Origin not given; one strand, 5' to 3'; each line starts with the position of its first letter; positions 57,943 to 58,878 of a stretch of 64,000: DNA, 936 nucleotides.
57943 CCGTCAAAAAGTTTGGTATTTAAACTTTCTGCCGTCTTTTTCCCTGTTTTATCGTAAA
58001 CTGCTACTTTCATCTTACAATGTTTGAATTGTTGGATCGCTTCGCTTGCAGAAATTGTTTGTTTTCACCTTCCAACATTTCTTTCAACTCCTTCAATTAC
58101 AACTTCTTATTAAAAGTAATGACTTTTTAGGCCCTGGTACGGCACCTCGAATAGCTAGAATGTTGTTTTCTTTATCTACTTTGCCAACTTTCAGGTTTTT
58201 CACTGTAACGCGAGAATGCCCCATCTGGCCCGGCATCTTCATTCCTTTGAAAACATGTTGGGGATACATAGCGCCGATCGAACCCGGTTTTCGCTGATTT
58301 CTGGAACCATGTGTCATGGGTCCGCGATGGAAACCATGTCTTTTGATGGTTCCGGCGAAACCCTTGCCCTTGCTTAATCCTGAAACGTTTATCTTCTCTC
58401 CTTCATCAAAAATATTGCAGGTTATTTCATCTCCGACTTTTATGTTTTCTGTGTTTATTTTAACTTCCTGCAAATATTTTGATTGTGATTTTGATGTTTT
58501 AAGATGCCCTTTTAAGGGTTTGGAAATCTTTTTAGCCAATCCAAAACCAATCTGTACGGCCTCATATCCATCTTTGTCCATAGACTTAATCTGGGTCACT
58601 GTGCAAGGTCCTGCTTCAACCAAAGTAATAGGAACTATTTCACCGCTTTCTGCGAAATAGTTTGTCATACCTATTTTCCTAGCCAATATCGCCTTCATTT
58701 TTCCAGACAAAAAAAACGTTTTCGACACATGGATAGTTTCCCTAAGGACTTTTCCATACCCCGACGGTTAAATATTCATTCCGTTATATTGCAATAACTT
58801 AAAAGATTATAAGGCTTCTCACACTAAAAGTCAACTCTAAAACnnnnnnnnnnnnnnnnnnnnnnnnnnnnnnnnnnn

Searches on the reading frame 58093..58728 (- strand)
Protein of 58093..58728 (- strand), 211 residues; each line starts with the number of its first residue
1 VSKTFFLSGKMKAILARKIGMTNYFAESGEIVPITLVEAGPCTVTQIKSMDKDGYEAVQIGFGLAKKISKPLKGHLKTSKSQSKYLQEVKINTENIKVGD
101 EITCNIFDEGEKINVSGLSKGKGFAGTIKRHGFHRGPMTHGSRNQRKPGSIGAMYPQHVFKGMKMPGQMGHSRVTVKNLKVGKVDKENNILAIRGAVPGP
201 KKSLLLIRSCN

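Call 3: search_protein_families(library=pfam, proteins=[window:58093-58728:-], max_evalue=1)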
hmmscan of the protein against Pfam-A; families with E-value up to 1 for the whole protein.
window:58093-58728:- (211 aa): 2 families
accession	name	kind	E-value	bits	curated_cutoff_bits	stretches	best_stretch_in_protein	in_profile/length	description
PF00297.29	Ribosomal_L3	-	5.8e-19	68.8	22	1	89-187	195-291/369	Ribosomal protein L3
PF02329.21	HDC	-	0.18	11.3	25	1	159-191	19-51/294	Histidine carboxylase PI chain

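Call 12: find_related_loci(query=window:58093-58692:-, collection=genome_contigs, flank=8000)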
Query window:58093-58692:- (199 aa) in genome_contigs; peptide patterns used: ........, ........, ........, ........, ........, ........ (x = any residue, [..] = any of these).
390 stretches matched a pattern; 310 encode a relative of the query (tblastn E <= 1e-3); the best 80 are kept; 80 distinct loci.
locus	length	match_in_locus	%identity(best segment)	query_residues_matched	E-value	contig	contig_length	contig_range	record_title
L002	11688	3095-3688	93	1-198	9e-124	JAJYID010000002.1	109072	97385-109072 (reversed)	MAG: bacterium isolate DBS2-1.bin108 NODE_303_length_109072_cov_6.822029, whole genome shotgun sequence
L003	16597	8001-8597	71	1-199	2e-98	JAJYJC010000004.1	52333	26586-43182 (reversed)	MAG: bacterium isolate DBS2-1.bin143 NODE_1023_length_52333_cov_4.641574, whole genome shotgun sequence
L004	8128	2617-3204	73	1-196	2e-98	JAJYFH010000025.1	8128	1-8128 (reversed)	MAG: bacterium isolate DBS1-2.bin101 NODE_13453_length_8128_cov_2.131234, whole genome shotgun sequence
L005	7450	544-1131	72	1-198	1e-96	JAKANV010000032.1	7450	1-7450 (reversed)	MAG: bacterium isolate WY5.bin98 NODE_18650_length_7450_cov_1.018845, whole genome shotgun sequence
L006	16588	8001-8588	70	1-198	1e-94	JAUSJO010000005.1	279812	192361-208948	MAG: bacterium isolate E14_metabat.bin.303 E14_k141_1464522, whole genome shotgun sequence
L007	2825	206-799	69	1-198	1e-96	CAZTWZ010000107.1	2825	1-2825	MAG TPA_asm: uncultured Candidatus Saccharibacteria bacterium isolate binchicken_co172_94 genome assembly, contig: NODE_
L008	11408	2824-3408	69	1-197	3e-92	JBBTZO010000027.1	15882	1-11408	MAG: Patescibacteria group bacterium isolate H41-bin225_1 H41_bin225_1_000000000027, whole genome shotgun sequence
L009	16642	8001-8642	55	1-196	5e-73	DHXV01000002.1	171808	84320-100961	MAG TPA_asm: Patescibacteria group bacterium UBA5147 UBA5147_contig_1271, whole genome shotgun sequence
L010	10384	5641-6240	60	2-197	2e-72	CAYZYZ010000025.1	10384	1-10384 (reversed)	MAG TPA_asm: uncultured Candidatus Saccharibacteria bacterium isolate binchicken_co387_569 genome assembly, contig: NODE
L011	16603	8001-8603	55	2-198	1e-71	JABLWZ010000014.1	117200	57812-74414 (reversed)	MAG: Bacillota bacterium isolate Ch109 contig14, whole genome shotgun sequence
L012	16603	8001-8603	54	2-198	2e-70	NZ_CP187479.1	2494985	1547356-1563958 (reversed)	Desulforudis sp. Tu-874 chromosome, complete genome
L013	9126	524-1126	54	2-198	1e-70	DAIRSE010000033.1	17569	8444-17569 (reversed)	MAG TPA_asm: Bacillota bacterium isolate CTOTU1356 NODE_253_length_17569_cov_163.675403, whole genome shotgun sequence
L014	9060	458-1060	52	2-198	1e-70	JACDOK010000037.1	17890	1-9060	MAG: Peptococcaceae bacterium isolate GB_MAG19_121 c_000000002288, whole genome shotgun sequence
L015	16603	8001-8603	54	2-198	7e-71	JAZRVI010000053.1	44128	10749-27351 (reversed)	MAG: Desulfocucumaceae bacterium isolate T1900044954_TA20190008.MAGScoT_cleanbin_000002 SGB_3783_k141_2104115, whole gen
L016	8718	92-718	54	1-198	7e-71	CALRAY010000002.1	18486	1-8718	MAG: Patescibacteria group bacterium UBA4664 isolate MiE-16apr19-257 genome assembly, contig: MiE-16apr19-C5704, whole g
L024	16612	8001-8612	53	1-198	8e-70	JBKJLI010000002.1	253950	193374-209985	MAG: Candidatus Saccharimonadia bacterium isolate ant_bin.277 S1Ck117_1253219_flag_0_multi_19.9985_len_253950, whole gen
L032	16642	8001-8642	50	1-196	5e-69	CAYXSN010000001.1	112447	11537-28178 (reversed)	MAG TPA_asm: uncultured Candidatus Saccharimonadales bacterium isolate SRP133034_co1_262 genome assembly, contig: NODE_5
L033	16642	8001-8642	50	1-196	6e-69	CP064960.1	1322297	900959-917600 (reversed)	MAG: bacterium isolate Aved_18-Q3-R54-62_BAT3C.16_uni chromosome, complete genome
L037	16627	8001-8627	52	1-198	1e-68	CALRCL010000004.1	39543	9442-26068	MAG: Patescibacteria group bacterium UBA4664 isolate RH-26jul17-99 genome assembly, contig: RH-26jul17-C2429, whole geno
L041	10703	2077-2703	53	1-198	1e-68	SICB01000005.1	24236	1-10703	MAG: Patescibacteria group bacterium isolate Baikal-deep-G192 BACOMB-C9712, whole genome shotgun sequence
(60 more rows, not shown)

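Call 16: search_protein_families(library=pfam, proteins=[L003:4577-4936:+, L003:5611-6063:+, L003:6064-7005:+, L004:411-1442:+, L006:5978-6670:+, L006:7434-7790:+, L008:2297-2599:+, L002:1963-2304:+, L002:2404-2664:+, L002:209-844:+], max_evalue=0.1)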
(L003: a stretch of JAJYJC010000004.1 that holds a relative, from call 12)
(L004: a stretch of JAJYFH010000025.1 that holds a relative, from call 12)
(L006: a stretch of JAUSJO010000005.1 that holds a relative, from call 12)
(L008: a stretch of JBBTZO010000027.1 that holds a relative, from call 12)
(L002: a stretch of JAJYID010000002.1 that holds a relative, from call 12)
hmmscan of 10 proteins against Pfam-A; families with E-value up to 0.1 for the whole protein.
L003:4577-4936:+ (119 aa): 1 family
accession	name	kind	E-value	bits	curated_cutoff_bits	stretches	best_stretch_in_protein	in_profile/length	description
PF01371.25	Trp_repressor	-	6.7e-13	49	27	1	17-83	3-70/88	Trp repressor protein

L003:5611-6063:+ (150 aa): 4 families
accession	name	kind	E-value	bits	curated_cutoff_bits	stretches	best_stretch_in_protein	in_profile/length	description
PF00293.34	NUDIX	-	2.3e-15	57.2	21.1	1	18-113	9-109/134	NUDIX domain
PF22327.2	Nudt16-like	-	6.4e-05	23.4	27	1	26-108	24-104/161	U8 snoRNA-decapping enzyme-like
PF13869.12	NUDIX_2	-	0.00083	19.2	27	1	26-66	60-99/188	Nucleotide hydrolase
PF15413.13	PH_11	-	0.0057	17.5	30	1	84-141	39-97/101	Pleckstrin homology domain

L003:6064-7005:+ (313 aa): 1 family
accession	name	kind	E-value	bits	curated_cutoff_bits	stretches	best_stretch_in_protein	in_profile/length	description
PF01063.24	Aminotran_4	-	2.3e-47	162.1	28.5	1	34-266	1-222/223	Amino-transferase class IV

L004:411-1442:+ (343 aa): 1 family
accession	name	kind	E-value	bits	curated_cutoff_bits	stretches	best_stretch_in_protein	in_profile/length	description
PF01063.24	Aminotran_4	-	1.6e-46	159.4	28.5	1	34-296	1-222/223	Amino-transferase class IV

L006:5978-6670:+ (230 aa): 0 families

L006:7434-7790:+ (118 aa): 25 families
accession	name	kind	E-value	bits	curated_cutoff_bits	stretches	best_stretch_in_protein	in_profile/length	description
PF13248.11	Zn_ribbon_3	-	0.00021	21.1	27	1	17-29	1-12/26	zinc-ribbon domain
PF03226.21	Yippee-Mis18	-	0.00091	19.8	26.6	1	19-81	3-68/108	Yippee zinc-binding/DNA-binding /Mis18, centromere assembly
PF14353.12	CpXC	-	0.0012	19.3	25.4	1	15-48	34-67/121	CpXC protein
PF01599.25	Ribosomal_S27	-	0.0014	19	22.3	0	8-26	7-25/44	Ribosomal protein S27a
PF13240.11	Zn_Ribbon_1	-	0.0026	17.9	25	0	20-29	1-10/23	zinc-ribbon domain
PF22400.1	DUF6980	-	0.0027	18.3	27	0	12-58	46-91/99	Domain of unknown function (DUF6980)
PF04828.22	GFA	-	0.0067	16.9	24.3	0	20-103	26-102/115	Glutathione-dependent formaldehyde-activating enzyme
PF14803.11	Zn_ribbon_Nudix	-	0.0075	16.6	25.6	0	20-32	2-14/34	Nudix N-terminal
PF23548.1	Zn_ribbon_FGT1_2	-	0.009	16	27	1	16-30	18-32/35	FORGETTER1 second zinc ribbon domain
PF22747.2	Zn_ribbon_DUF2089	-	0.011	16.3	27.6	0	12-25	6-19/32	DUF2089 zinc ribbon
PF24460.1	DUF7575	-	0.015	15.1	28.5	0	21-32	6-17/28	Domain of unknown function (DUF7575)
PF12773.13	DZR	-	0.019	15.6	27.3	1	17-82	11-35/45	Double zinc ribbon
PF05864.17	Chordopox_RPO7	-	0.024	15.4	27.5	0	19-41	5-26/63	Chordopoxvirus DNA-directed RNA polymerase 7 kDa polypeptide (RPO7)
PF08882.16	Acetone_carb_G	-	0.026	15.2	21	0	14-27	72-85/113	Acetone carboxylase gamma subunit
PF07754.17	HVO_2753_ZBP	-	0.031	14.5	33.2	0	14-26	12-24/46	Small zinc finger protein HVO_2753-like, Zn-binding pocket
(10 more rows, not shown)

L008:2297-2599:+ (100 aa): 1 family
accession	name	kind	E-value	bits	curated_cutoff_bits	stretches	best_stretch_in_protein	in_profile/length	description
PF15671.10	PRR18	-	0.076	13.2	27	1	16-80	96-163/266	Proline-rich protein family 18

L002:1963-2304:+ (113 aa): 8 families
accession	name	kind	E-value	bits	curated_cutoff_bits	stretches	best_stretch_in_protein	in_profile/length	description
PF17283.8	Zn_ribbon_SprT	-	0.0015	19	28.1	0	66-78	23-35/38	SprT-like zinc ribbon domain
PF23455.1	DUF7129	-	0.0072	16.5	30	0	9-28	23-42/45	Domain of unknown function (DUF7129)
PF18912.6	DZR_2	-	0.012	15.9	27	0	59-79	28-48/56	Double zinc ribbon domain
PF25207.1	DUF7837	-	0.019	15.4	27.8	1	10-25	2-17/47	Domain of unknown function (DUF7837)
PF21344.3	Zn_ribbon_LysW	-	0.032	14.3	27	0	10-23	18-31/46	Alpha-aminoadipate carrier protein LysW-like, globular domain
PF12760.12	Zn_ribbon_IS1595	-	0.054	13.9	25.4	0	14-21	19-26/46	Transposase zinc-ribbon domain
PF14149.11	YhfH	-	0.077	13.3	27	1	15-31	15-31/37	YhfH-like protein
PF24333.1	DUF7501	-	0.084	13.5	27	0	7-25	4-22/58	Family of unknown function (DUF7501)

L002:2404-2664:+ (86 aa): 0 families

L002:209-844:+ (211 aa): 0 families

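Call 17: search_protein_families(library=pfam, proteins=[L010:2305-2700:+, L010:3675-4130:+, L010:4578-5186:+, L024:3709-4335:+, L024:4471-5016:+, L024:5272-5730:+, L024:5793-6263:+, L024:6339-7565:+, L032:5016-5663:+, L032:5683-6261:+], max_evalue=0.1)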
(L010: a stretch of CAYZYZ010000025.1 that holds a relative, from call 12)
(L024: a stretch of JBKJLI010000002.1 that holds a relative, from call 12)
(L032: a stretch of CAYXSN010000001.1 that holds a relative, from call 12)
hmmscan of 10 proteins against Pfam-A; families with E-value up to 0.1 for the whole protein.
L010:2305-2700:+ (131 aa): 0 families

L010:3675-4130:+ (151 aa): 0 families

L010:4578-5186:+ (202 aa): 5 families
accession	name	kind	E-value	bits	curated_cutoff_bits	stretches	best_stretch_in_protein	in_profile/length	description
PF10648.15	Gmad2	-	1.3e-23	83.5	25.7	1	104-188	3-86/86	Immunoglobulin-like domain of bacterial spore germination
PF03285.20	Paralemmin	-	0.0014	18.6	27.3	1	47-96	48-93/333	Paralemmin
PF02369.22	Big_1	-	0.009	16.5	34.9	1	128-179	18-64/93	Bacterial Ig-like domain (group 1)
PF04977.20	DivIC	-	0.01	16.1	28.9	1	48-84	19-55/80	Septum formation initiator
PF06305.16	LapA_dom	-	0.059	13.7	28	0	26-76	19-63/64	Lipopolysaccharide assembly protein A domain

L024:3709-4335:+ (208 aa): 1 family
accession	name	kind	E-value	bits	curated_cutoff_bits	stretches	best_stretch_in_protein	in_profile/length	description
PF00230.25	MIP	-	4.2e-38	131.8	25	1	20-198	43-222/222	Major intrinsic protein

L024:4471-5016:+ (181 aa): 1 family
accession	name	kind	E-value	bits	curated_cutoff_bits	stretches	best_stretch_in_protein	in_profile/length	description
PF03729.18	DUF308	-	9.8e-25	87.1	25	3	71-138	1-69/73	Short repeat of unknown function (DUF308)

L024:5272-5730:+ (152 aa): 0 families

L024:5793-6263:+ (156 aa): 0 families

L024:6339-7565:+ (408 aa): 32 families (the best 25 are shown)
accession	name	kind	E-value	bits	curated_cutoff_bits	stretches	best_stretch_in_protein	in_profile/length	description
PF12002.13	MgsA_C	-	9.4e-49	166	27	1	250-403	1-157/167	MgsA AAA+ ATPase C terminal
PF16193.11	AAA_assoc_2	-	4.1e-22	78.7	34.3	1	178-249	4-81/81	AAA C-terminal domain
PF00004.35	AAA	-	1.3e-14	55.2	21.2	1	48-153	1-122/131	ATPase family associated with various cellular activities (AAA)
PF05496.18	RuvB_N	-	3.2e-14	53.4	27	1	15-130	1-113/159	Holliday junction DNA helicase RuvB P-loop domain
PF13191.12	AAA_16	-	1.2e-05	26.3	32.6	1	42-67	21-46/167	AAA ATPase domain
PF07728.20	AAA_5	-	4.1e-05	24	22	1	48-133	2-98/139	AAA domain (dynein-related subfamily)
PF13401.12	AAA_22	-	4.2e-05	24.3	27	1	47-67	7-27/130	AAA domain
PF00158.32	Sigma54_activat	-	6.4e-05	23.1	20.2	0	101-139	93-131/168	Sigma-54 interaction domain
PF01078.27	Mg_chelatase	-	0.00014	21.7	20.3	1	47-66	24-43/207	Magnesium chelatase, subunit ChlI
PF06414.18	Zeta_toxin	-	0.00046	20.1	22.3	1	41-90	12-58/199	Zeta toxin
PF20720.3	nSTAND3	-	0.00058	20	27.2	1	48-93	20-64/155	Novel STAND NTPase 3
PF13173.12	AAA_14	-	0.00063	20.2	27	1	48-158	5-121/129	AAA domain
PF13604.12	AAA_30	-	0.00063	20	27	0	37-126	11-113/191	AAA domain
PF04851.21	ResIII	-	0.00076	19.9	22.5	0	92-138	116-163/164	Type III restriction enzyme, res subunit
PF13238.12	AAA_18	-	0.0013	19.6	29.4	1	48-101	1-40/128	AAA domain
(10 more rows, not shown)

L032:5016-5663:+ (215 aa): 1 family
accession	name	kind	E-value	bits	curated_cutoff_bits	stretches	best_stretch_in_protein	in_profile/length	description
PF14316.11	DUF4381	-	0.015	16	27.2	1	40-97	13-73/145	Domain of unknown function (DUF4381)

L032:5683-6261:+ (192 aa): 0 families

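Call 18: search_protein_families(library=pfam, proteins=[L032:6251-7507:+, L032:3529-3954:+, L033:3378-4043:+, L033:4635-5738:+, L033:6217-7164:+, L037:5701-7344:+, L037:7357-7761:+, L009:3949-5163:+, L009:5884-6603:+, L009:6699-7247:+], max_evalue=0.1)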
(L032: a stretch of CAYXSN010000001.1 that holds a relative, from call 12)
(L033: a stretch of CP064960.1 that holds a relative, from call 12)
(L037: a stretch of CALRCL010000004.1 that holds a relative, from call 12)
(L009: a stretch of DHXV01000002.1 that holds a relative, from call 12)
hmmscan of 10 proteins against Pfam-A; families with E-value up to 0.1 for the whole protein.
L032:6251-7507:+ (418 aa): 25 families
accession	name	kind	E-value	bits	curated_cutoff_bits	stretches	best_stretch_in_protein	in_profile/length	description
PF12002.13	MgsA_C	-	7.2e-52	176.1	27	1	257-407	1-154/167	MgsA AAA+ ATPase C terminal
PF16193.11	AAA_assoc_2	-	1e-18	67.8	34.3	1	187-256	7-81/81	AAA C-terminal domain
PF05496.18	RuvB_N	-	5.7e-15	55.9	27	1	21-141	1-119/159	Holliday junction DNA helicase RuvB P-loop domain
PF00004.35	AAA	-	1.1e-14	55.4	21.2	1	54-159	1-124/131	ATPase family associated with various cellular activities (AAA)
PF07728.20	AAA_5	-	5.8e-08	33.3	22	1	54-144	2-103/139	AAA domain (dynein-related subfamily)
PF13401.12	AAA_22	-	1.6e-05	25.6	27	1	53-72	7-26/130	AAA domain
PF01078.27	Mg_chelatase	-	7.3e-05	22.7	20.3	1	53-72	24-43/207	Magnesium chelatase, subunit ChlI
PF00158.32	Sigma54_activat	-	0.0002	21.5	20.2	1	107-145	93-131/168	Sigma-54 interaction domain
PF13191.12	AAA_16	-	0.00066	20.7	32.6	1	48-79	22-55/167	AAA ATPase domain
PF13173.12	AAA_14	-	0.00067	20.1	27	1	54-147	5-104/129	AAA domain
PF14532.12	Sigma54_activ_2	-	0.0013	19.4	25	1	54-133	24-95/138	Sigma-54 interaction domain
PF20720.3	nSTAND3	-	0.0021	18.2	27.2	1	53-96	19-61/155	Novel STAND NTPase 3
PF13604.12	AAA_30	-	0.0042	17.3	27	0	55-143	22-126/191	AAA domain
PF13245.12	AAA_19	-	0.0047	17.6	25.1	0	53-72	13-32/134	AAA domain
PF00005.33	ABC_tran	-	0.0061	17.6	25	1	54-75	14-35/137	ABC transporter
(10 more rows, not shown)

L032:3529-3954:+ (141 aa): 1 family
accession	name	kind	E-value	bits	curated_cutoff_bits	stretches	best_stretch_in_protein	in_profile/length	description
PF00075.30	RNase_H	-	3e-32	112.1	25.8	1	3-136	2-140/141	RNase H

L033:3378-4043:+ (221 aa): 1 family
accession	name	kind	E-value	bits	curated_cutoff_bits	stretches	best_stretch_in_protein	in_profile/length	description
PF14316.11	DUF4381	-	0.017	15.9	27.2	1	46-80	13-47/145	Domain of unknown function (DUF4381)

L033:4635-5738:+ (367 aa): 27 families (the best 25 are shown)
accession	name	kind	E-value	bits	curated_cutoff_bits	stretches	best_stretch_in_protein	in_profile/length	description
PF12002.13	MgsA_C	-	7e-34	117.6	27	1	257-339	1-83/167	MgsA AAA+ ATPase C terminal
PF16193.11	AAA_assoc_2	-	1.4e-19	70.5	34.3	1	187-256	7-81/81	AAA C-terminal domain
PF00004.35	AAA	-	8.8e-16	59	21.2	1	54-158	1-123/131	ATPase family associated with various cellular activities (AAA)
PF05496.18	RuvB_N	-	9.9e-13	48.6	27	1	21-140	1-118/159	Holliday junction DNA helicase RuvB P-loop domain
PF07728.20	AAA_5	-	4.9e-08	33.5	22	1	54-144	2-103/139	AAA domain (dynein-related subfamily)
PF13401.12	AAA_22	-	1.5e-06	28.9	27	1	53-74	7-28/130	AAA domain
PF13191.12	AAA_16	-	7.7e-06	26.9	32.6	1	44-79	18-55/167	AAA ATPase domain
PF01078.27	Mg_chelatase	-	2.9e-05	24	20.3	1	53-72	24-43/207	Magnesium chelatase, subunit ChlI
PF00158.32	Sigma54_activat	-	5.1e-05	23.5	20.2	1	107-145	93-131/168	Sigma-54 interaction domain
PF20720.3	nSTAND3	-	8.7e-05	22.7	27.2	1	54-99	20-64/155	Novel STAND NTPase 3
PF14532.12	Sigma54_activ_2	-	0.00019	22.1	25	1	54-133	24-95/138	Sigma-54 interaction domain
PF13173.12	AAA_14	-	0.0002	21.8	27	1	54-167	5-124/129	AAA domain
PF13245.12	AAA_19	-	0.00091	19.9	25.1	0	53-73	13-33/134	AAA domain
PF13604.12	AAA_30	-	0.0022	18.2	27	1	55-147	22-130/191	AAA domain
PF04851.21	ResIII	-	0.0029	18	22.5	0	91-144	109-163/164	Type III restriction enzyme, res subunit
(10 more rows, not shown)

L033:6217-7164:+ (315 aa): 4 families
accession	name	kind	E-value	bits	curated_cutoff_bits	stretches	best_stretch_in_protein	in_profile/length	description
PF00535.33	Glycos_transf_2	-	1.8e-10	41.4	23.3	1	55-149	29-125/168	Glycosyl transferase family 2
PF13632.12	Glyco_trans_2_3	-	0.0022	18.3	27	1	168-302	77-197/198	Glycosyl transferase family group 2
PF13641.12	Glyco_tranf_2_3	-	0.0025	18.3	27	1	58-216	36-213/230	Glycosyltransferase like family 2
PF10111.15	Glyco_tranf_2_2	-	0.028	14.4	27.3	0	53-118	29-96/276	Glycosyltransferase like family 2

L037:5701-7344:+ (547 aa): 22 families
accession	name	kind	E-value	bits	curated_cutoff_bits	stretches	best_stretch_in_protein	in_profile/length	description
PF00005.33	ABC_tran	-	5.9e-41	140.7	25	2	18-185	1-137/137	ABC transporter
PF13304.12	AAA_21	-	3.1e-13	50.9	27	3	446-516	212-279/304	AAA domain, putative AbiEii toxin, Type IV TA system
PF13555.12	AAA_29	-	1.5e-05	25.1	27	0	26-45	20-39/61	P-loop containing region of AAA domain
PF02463.25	SMC_N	-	2e-05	24.5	40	0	30-227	26-213/220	RecF/RecN/SMC N terminal domain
PF01926.29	MMR_HSR1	-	0.00023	21.7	21.9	0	30-59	1-29/113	50S ribosome-binding GTPase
PF03193.22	RsgA_GTPase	-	0.00023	21.5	30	1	18-71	97-149/174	RsgA GTPase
PF13476.12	AAA_23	-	0.00095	20.3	27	0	19-45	11-36/201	AAA domain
PF12848.13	ABC_tran_Xtn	-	0.001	19.5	25.9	1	223-302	1-72/85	ABC transporter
PF13238.12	AAA_18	-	0.0015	19.4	29.4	1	31-103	1-80/128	AAA domain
PF02367.23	TsaE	-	0.002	18.5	26.6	0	371-398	18-45/128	Threonylcarbamoyl adenosine biosynthesis protein TsaE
PF05729.18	NACHT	-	0.0026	18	26.7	0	31-93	3-65/167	NACHT domain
PF03266.21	NTPase_1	-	0.0047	17.2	23.9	0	379-464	4-89/168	NTPase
PF13175.12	AAA_15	-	0.0069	16.5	32.1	1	18-353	14-312/374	AAA ATPase domain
PF13479.12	AAA_24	-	0.0071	16.6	27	0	28-45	2-19/195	AAA domain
PF00006.31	ATP-synt_ab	-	0.0095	16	29.5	0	27-51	13-37/213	ATP synthase alpha/beta family, nucleotide-binding domain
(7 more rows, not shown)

L037:7357-7761:+ (134 aa): 1 family
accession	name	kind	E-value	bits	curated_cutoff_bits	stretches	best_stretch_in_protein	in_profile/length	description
PF09685.15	DUF4870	-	0.0027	18.1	25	1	55-126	28-102/107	Domain of unknown function (DUF4870)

L009:3949-5163:+ (404 aa): 23 families
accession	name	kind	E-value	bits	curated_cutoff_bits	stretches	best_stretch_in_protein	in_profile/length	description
PF12002.13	MgsA_C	-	4.2e-53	180.1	27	1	251-402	1-155/167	MgsA AAA+ ATPase C terminal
PF16193.11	AAA_assoc_2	-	4.5e-23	81.7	34.3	1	181-250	7-81/81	AAA C-terminal domain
PF00004.35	AAA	-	3.1e-15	57.2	21.2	1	48-154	1-123/131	ATPase family associated with various cellular activities (AAA)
PF05496.18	RuvB_N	-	1.3e-12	48.3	27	1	15-134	1-118/159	Holliday junction DNA helicase RuvB P-loop domain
PF07728.20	AAA_5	-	5.6e-06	26.8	22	1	48-137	2-102/139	AAA domain (dynein-related subfamily)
PF13191.12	AAA_16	-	8.4e-06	26.8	32.6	1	41-67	20-46/167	AAA ATPase domain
PF13401.12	AAA_22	-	1.3e-05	26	27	1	47-66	7-26/130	AAA domain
PF00158.32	Sigma54_activat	-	9.5e-05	22.6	20.2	1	101-139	93-131/168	Sigma-54 interaction domain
PF07726.17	AAA_3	-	0.00011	22.6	27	1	49-140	3-101/131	ATPase family associated with various cellular activities (AAA)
PF01078.27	Mg_chelatase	-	0.00013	21.9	20.3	1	47-65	24-42/207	Magnesium chelatase, subunit ChlI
PF13604.12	AAA_30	-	0.00041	20.6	27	0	48-67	21-40/191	AAA domain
PF13245.12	AAA_19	-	0.0011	19.6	25.1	0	47-66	13-32/134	AAA domain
PF13173.12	AAA_14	-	0.0011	19.4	27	1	48-119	5-80/129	AAA domain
PF20720.3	nSTAND3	-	0.002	18.3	27.2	1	48-93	20-64/155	Novel STAND NTPase 3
PF13238.12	AAA_18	-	0.0028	18.5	29.4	1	49-76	2-28/128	AAA domain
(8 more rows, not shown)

L009:5884-6603:+ (239 aa): 3 families
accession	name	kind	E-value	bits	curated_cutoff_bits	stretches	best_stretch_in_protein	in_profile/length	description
PF25213.1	HVO_A0261_N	-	0.0076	16.5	35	1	58-89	46-77/86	HVO_A0261 N-terminal domain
PF14947.12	HTH_45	-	0.05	14.1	25.5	0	52-92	35-75/77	Winged helix-turn-helix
PF24038.1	DUF7347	-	0.07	13.8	27.6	0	28-84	16-75/77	Domain of unknown function (DUF7347)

L009:6699-7247:+ (182 aa): 4 families
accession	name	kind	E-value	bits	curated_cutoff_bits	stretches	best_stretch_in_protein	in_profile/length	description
PF01965.30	DJ-1_PfpI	-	1.9e-48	164.8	26.6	1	7-173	2-164/165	DJ-1/PfpI family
PF18011.7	Catalase_C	-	2.1e-05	24.6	24.6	1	7-121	4-115/150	C-terminal domain found in long catalases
PF17124.11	ThiJ_like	-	0.014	15.7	30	0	70-119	84-141/186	ThiJ/PfpI family-like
PF00117.34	GATase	-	0.024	14.7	22.8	0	64-119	38-88/190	Glutamine amidotransferase class-I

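Call 93: search_protein_families(library=pfam, proteins=[L024:7589-7834:+, L032:7553-7819:+, L010:1789-2055:+], max_evalue=0.001)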
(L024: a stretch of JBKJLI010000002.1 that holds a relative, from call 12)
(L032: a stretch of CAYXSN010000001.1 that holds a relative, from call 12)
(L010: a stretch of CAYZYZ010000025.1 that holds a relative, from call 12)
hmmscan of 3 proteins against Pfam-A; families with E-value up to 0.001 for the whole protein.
L024:7589-7834:+ (81 aa): 0 families

L032:7553-7819:+ (88 aa): 0 families

L010:1789-2055:+ (88 aa): 3 families
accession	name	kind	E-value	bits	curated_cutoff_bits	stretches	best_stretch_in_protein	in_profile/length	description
PF00076.28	RRM_1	-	1.2e-25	89.6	20.7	1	7-77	1-70/70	RNA recognition motif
PF16367.11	RRM_7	-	7.4e-05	23.1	27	1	5-72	2-74/94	RNA recognition motif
PF16842.11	RRM_occluded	-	0.00056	20.2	30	1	7-83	4-75/79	Occluded RNA-recognition motif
